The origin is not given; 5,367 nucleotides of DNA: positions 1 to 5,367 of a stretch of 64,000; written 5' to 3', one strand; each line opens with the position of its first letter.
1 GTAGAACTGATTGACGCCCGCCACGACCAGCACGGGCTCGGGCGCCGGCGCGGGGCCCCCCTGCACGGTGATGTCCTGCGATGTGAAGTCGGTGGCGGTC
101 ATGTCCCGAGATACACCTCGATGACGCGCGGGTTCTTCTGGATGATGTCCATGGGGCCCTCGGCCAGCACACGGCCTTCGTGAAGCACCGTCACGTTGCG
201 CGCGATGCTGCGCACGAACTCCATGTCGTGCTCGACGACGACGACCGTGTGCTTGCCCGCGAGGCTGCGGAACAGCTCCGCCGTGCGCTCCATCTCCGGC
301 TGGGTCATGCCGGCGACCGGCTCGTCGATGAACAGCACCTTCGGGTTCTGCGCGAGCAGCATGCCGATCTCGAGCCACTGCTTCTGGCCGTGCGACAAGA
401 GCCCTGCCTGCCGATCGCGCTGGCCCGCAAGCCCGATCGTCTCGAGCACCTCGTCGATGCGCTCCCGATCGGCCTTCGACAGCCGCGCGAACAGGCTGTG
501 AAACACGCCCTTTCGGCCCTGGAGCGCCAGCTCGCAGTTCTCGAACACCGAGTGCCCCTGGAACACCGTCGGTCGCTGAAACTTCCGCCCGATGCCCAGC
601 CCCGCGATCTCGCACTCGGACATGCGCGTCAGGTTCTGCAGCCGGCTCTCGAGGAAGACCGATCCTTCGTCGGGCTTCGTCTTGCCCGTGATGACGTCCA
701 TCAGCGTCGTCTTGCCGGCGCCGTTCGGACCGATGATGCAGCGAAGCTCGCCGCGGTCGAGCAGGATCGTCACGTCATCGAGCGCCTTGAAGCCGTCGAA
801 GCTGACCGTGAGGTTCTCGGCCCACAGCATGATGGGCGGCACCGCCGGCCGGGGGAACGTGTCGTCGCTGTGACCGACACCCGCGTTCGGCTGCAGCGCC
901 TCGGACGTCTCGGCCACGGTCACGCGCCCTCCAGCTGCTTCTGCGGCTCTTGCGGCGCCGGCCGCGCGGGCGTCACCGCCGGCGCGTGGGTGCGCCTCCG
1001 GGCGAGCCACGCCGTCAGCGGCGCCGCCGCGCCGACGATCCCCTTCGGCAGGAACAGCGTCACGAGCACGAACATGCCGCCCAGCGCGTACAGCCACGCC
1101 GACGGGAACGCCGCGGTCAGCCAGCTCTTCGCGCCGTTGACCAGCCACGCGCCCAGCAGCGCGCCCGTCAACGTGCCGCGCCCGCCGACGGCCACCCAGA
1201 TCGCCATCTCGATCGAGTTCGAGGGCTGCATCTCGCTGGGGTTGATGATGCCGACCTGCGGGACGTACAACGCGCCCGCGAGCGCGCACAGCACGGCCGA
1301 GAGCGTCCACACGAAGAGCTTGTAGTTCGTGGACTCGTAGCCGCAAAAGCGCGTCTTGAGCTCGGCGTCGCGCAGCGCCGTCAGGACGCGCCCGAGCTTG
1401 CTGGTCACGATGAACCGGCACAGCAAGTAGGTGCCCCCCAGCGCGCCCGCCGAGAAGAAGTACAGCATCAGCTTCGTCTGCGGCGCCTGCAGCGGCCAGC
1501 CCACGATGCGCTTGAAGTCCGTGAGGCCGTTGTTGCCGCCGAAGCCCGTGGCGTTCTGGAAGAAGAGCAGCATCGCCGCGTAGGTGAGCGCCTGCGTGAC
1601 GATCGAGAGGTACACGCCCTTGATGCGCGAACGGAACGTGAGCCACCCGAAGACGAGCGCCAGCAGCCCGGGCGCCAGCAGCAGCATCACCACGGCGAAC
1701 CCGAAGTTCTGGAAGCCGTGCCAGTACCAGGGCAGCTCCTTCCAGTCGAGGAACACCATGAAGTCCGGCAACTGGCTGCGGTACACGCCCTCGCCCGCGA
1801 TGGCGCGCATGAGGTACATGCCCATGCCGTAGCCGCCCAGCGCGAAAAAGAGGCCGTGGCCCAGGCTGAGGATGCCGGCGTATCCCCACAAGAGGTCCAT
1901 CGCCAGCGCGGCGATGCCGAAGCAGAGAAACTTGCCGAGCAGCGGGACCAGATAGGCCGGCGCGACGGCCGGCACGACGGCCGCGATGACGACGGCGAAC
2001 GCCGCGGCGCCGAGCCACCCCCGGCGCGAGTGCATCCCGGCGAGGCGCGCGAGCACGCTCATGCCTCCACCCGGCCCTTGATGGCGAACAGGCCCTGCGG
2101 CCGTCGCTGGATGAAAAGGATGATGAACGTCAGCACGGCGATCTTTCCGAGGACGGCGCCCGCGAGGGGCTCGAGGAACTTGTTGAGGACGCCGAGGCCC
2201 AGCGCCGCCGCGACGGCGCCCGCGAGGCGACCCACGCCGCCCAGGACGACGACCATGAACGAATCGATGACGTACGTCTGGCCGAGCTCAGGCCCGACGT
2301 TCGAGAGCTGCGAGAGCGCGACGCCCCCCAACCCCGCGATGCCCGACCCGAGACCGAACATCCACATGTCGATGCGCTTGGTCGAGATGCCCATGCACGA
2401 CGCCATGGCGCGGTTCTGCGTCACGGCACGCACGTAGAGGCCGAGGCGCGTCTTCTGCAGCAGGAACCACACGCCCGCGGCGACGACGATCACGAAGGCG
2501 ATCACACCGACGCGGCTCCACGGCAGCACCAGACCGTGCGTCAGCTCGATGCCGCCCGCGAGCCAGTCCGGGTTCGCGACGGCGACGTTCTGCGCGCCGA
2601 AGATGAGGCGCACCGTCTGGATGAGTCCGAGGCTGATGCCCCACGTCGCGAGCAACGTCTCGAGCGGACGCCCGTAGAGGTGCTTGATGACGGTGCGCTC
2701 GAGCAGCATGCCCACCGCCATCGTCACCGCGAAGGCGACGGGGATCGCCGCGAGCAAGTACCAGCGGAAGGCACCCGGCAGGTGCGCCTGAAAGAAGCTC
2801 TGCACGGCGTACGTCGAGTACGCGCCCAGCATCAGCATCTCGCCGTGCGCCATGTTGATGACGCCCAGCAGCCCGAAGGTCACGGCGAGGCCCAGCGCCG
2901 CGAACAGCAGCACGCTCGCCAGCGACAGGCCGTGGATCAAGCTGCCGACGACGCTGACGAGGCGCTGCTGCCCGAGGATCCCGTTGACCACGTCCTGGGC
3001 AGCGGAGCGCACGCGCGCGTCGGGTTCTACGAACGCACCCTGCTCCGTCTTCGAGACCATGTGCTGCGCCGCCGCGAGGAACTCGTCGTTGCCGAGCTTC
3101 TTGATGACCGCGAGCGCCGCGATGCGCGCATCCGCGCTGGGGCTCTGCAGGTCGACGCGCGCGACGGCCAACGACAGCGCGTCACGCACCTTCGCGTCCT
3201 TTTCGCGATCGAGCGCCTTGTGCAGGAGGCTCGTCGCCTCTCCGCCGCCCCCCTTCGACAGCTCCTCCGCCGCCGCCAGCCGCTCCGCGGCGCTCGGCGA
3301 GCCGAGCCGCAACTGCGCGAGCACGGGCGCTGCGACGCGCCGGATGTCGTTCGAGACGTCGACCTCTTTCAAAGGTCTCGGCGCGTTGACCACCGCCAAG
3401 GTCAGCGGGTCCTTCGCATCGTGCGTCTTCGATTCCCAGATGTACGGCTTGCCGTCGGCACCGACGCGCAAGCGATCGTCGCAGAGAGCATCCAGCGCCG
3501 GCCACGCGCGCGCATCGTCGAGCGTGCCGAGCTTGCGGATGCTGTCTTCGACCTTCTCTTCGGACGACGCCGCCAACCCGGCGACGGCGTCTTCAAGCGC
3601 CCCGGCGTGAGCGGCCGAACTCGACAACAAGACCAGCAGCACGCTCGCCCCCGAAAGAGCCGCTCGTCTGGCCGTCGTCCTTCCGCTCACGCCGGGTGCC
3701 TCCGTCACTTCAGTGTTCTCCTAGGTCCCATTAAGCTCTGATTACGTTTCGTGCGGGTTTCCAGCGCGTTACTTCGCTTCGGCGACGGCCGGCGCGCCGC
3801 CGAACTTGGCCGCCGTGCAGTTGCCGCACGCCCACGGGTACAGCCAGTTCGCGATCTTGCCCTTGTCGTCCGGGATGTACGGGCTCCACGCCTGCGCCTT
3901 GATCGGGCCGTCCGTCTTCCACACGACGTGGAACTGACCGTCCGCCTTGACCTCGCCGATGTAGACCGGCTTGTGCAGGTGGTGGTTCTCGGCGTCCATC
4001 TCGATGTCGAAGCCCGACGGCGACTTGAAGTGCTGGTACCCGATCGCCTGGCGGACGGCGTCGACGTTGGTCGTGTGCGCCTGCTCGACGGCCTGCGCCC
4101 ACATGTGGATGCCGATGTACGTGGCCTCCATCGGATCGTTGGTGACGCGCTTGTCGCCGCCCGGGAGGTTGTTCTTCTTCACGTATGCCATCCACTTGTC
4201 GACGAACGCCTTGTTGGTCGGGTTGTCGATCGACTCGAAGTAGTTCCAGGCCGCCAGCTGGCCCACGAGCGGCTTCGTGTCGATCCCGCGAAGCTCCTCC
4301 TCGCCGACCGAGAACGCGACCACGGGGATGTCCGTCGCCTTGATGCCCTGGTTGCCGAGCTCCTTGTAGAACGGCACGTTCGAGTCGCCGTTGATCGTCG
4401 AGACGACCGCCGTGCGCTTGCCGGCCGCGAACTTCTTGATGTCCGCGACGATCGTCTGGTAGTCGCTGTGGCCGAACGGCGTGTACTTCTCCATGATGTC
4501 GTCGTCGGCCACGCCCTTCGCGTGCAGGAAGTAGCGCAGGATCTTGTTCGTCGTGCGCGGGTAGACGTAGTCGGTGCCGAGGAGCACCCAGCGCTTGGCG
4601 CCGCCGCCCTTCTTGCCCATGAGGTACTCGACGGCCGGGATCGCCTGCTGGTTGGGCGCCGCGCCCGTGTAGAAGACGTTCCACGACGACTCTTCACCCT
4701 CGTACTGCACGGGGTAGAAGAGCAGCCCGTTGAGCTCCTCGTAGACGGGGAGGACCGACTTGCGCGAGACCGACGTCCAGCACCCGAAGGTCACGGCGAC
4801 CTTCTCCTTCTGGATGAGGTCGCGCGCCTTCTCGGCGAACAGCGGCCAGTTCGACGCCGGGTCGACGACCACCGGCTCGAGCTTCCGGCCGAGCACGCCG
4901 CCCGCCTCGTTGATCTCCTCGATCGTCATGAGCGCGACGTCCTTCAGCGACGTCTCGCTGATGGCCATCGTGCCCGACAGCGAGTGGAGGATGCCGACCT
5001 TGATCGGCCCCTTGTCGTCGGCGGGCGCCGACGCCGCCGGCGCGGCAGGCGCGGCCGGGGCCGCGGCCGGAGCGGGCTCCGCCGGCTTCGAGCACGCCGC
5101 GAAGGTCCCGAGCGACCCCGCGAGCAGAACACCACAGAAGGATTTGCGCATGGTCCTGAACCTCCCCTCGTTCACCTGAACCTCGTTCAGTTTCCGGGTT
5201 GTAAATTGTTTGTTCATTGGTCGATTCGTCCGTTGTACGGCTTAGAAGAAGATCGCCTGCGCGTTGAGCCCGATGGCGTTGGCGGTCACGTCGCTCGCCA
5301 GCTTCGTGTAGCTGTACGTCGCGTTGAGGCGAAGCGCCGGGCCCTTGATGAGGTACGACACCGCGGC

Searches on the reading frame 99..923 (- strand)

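Call 27: search_protein_families(library=pfam, proteins=[window:99-923:-])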
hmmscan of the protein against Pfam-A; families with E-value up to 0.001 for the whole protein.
window:99-923:- (274 aa): 7 families
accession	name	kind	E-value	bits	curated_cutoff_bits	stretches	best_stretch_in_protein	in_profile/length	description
PF00005.33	ABC_tran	-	9.9e-29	101.1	25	1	48-204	1-137/137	ABC transporter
PF12399.14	BCA_ABC_TP_C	-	3e-09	36.7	25.5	1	251-274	1-24/27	Branched-chain amino acid ATP-binding cassette transporter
PF13304.12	AAA_21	-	5.3e-09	37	27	0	62-78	3-19/304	AAA domain, putative AbiEii toxin, Type IV TA system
PF02463.25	SMC_N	-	1.1e-07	32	40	1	41-248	6-213/220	RecF/RecN/SMC N terminal domain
PF13476.12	AAA_23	-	2.7e-06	28.6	27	1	41-79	3-40/201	AAA domain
PF13175.12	AAA_15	-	2.4e-05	24.5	32.1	1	43-78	9-43/374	AAA ATPase domain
PF13555.12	AAA_29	-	0.00042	20.4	27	1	49-78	13-42/61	P-loop containing region of AAA domain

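Call 68: search_protein_families(library=ncbifam, proteins=[window:99-923:-], max_evalue=1e-20)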
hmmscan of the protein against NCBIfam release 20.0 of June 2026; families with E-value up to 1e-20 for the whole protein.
window:99-923:- (274 aa): 72 families (the best 25 are shown)
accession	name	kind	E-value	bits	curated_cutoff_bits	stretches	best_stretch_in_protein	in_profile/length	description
TIGR03411.1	urea_trans_UrtD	equivalog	8.1e-112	372.7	304.1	1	32-274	2-242/242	urea ABC transporter ATP-binding protein UrtD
NF008449.1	PRK11300.1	equivalog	6.3e-46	156.7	362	1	32-273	5-253/255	high-affinity branched-chain amino acid ABC transporter ATP-binding protein LivG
TIGR04406.1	LPS_export_lptB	equivalog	1.1e-35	123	240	1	33-273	2-234/239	LPS export ABC transporter ATP-binding protein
TIGR03410.1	urea_trans_UrtE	equivalog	1.4e-33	116.3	285.8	1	35-263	3-221/230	urea ABC transporter ATP-binding subunit UrtE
TIGR01188.1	drrA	subfamily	2.4e-33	115.8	312.45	1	42-258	3-208/302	daunorubicin resistance ABC transporter, ATP-binding protein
TIGR02315.1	ABC_phnC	equivalog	6.5e-33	114.2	266.1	1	32-262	1-234/243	phosphonate ABC transporter ATP-binding protein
TIGR03873.1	F420-0_ABC_ATP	hypoth_equivalog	4.2e-32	111.4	372.4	1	34-271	3-234/256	putative F420-0 ABC transporter ATP-binding protein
TIGR00968.1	3a0106s01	subfamily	3.9e-31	108.4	342.75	1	36-265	4-222/237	sulfate ABC transporter ATP-binding protein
NF010068.0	PRK13548.1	equivalog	2.7e-30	105.3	261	1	32-270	5-239/261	heme ABC transporter ATP-binding protein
TIGR03771.1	anch_rpt_ABC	equivalog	3.9e-30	105.2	268.8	1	55-262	3-200/223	anchored repeat-type ABC transporter ATP-binding subunit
TIGR04521.1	ECF_ATPase_2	equivalog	1.1e-29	103.4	330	1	45-263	18-234/279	energy-coupling factor transporter ATPase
NF053840.1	MnTportMntADein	equivalog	2.4e-29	102.6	400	1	32-261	1-219/240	manganese ABC transporter ATP-binding protein MntA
NF008442.0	PRK11288.1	equivalog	4e-29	101.2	689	1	33-255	8-224/504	L-arabinose ABC transporter ATP-binding protein AraG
NF047930.1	ABC_ATP_B6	equivalog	4.9e-29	101.3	670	1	36-257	6-219/510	putative B6 ABC transporter ATP-binding protein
NF008409.0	PRK11231.1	equivalog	7.2e-29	100.9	375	1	32-262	2-227/255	Fe(3+) dicitrate ABC transporter ATP-binding protein FecE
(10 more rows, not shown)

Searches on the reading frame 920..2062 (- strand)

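Call 27: search_protein_families(library=pfam, proteins=[window:920-2062:-])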
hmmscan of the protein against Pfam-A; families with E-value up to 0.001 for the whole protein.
window:920-2062:- (380 aa): 1 family
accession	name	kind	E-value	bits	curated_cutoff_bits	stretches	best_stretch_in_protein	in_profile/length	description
PF02653.21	BPD_transp_2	-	1.3e-37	129.9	26.8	1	40-334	4-268/269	Branched-chain amino acid transport system / permease component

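Call 68: search_protein_families(library=ncbifam, proteins=[window:920-2062:-], max_evalue=1e-20)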
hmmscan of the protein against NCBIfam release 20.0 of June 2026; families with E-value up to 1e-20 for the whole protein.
window:920-2062:- (380 aa): 2 families
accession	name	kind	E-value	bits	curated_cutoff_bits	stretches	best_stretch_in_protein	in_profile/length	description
TIGR03408.1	urea_trans_UrtC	equivalog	8e-130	433.1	296.2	1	32-344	2-312/313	urea ABC transporter permease subunit UrtC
TIGR03727.1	urea_t_UrtC_arc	equivalog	3.2e-35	121.7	575.55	1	123-356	108-344/369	urea ABC transporter, permease protein UrtC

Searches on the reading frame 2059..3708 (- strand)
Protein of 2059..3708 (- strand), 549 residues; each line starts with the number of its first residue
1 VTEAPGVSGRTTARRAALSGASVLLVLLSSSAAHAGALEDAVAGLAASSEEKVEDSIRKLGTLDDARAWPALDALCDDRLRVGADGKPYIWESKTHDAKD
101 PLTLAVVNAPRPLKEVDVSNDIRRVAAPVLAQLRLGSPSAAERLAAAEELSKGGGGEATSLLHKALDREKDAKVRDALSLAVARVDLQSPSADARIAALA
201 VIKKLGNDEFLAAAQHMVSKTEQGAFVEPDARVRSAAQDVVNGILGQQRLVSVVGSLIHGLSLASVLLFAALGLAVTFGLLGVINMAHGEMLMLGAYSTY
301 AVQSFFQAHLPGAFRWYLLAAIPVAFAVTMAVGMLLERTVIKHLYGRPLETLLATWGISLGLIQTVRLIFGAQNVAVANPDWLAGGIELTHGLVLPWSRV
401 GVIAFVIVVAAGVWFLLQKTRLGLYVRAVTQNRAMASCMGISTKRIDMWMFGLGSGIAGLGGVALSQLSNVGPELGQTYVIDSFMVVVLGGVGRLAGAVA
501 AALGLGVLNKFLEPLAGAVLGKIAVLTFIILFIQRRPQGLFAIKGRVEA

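Call 5: search_protein_families(library=pfam, proteins=[window:2059-3708:-])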
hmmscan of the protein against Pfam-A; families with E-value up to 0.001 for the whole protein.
window:2059-3708:- (549 aa): 1 family
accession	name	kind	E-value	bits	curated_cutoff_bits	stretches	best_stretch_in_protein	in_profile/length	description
PF02653.21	BPD_transp_2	-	9.3e-41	140.2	26.8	1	257-530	2-265/269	Branched-chain amino acid transport system / permease component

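Call 6: search_protein_families(library=ncbifam, proteins=[window:2059-3708:-])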
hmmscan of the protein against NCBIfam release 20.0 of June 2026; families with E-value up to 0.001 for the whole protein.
window:2059-3708:- (549 aa): 9 families
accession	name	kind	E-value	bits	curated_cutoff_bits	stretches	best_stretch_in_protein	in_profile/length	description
TIGR03409.1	urea_trans_UrtB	equivalog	2e-123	411.7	250.3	1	256-546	3-291/291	urea ABC transporter permease subunit UrtB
TIGR03622.1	urea_t_UrtB_arc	equivalog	8.7e-45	153.2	374.25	1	266-541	13-277/284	urea ABC transporter, permease protein UrtB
NF008011.0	PRK10740.1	equivalog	5.2e-20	72.3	379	1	254-531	9-290/308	high-affinity branched-chain amino acid ABC transporter permease LivH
NF007067.0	PRK09512.1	equivalog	1.6e-10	40.7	398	1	403-517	176-297/321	ribose ABC transporter permease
NF040906.3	GguB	equivalog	6.2e-07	29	450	1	403-512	228-344/375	multiple monosaccharide ABC transporter permease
NF007014.0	PRK09478.1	equivalog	2.4e-05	23.8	386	1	261-504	46-288/336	galactose/methyl galactoside ABC transporter permease MglC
NF008630.0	PRK11618.1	equivalog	5.4e-05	22.6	363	1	286-504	58-268/331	galactofuranose ABC transporter, permease protein YjfF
NF007252.0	PRK09699.1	equivalog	0.00011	21.6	396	1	403-513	180-297/326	D-allose ABC transporter permease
TIGR03408.1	urea_trans_UrtC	equivalog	0.00081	19.2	296.2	0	402-528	171-299/313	urea ABC transporter permease subunit UrtC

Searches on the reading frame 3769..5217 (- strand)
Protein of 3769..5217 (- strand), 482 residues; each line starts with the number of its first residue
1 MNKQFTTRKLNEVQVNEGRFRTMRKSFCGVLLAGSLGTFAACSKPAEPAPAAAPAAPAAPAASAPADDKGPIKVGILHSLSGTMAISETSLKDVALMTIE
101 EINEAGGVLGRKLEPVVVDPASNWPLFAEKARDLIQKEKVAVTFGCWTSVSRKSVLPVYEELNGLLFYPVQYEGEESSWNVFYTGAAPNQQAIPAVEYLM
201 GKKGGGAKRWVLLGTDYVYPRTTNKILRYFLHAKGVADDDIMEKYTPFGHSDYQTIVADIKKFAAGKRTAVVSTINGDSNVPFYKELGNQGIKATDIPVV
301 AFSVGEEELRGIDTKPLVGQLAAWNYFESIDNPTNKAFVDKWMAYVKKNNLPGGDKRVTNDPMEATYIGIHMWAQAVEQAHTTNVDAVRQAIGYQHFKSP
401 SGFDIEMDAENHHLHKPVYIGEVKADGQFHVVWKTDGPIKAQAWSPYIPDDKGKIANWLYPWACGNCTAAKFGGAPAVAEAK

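Call 5: search_protein_families(library=pfam, proteins=[window:3769-5217:-])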
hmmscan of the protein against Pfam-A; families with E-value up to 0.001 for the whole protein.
window:3769-5217:- (482 aa): 2 families
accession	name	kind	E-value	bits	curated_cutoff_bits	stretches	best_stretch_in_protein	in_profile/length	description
PF13433.12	Peripla_BP_5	-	1.2e-163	544.9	27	1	72-448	1-361/363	Periplasmic binding protein domain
PF13458.12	Peripla_BP_6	-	2.3e-73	248.3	31.7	1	71-428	1-343/343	Periplasmic binding protein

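Call 6: search_protein_families(library=ncbifam, proteins=[window:3769-5217:-])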
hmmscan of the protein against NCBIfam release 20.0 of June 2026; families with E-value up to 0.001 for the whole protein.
window:3769-5217:- (482 aa): 3 families
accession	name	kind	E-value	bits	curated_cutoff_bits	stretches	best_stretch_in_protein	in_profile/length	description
TIGR03407.1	urea_ABC_UrtA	exception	7.6e-175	581.1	492.75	1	72-445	1-361/361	urea ABC transporter substrate-binding protein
TIGR03669.1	urea_ABC_arch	equivalog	2.5e-47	161.7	494.8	1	72-434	1-347/375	urea ABC transporter substrate-binding protein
NF011933.0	PRK15404.1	subfamily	7.3e-08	31.9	477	1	69-169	24-123/370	high-affinity branched-chain amino acid ABC transporter substrate-binding protein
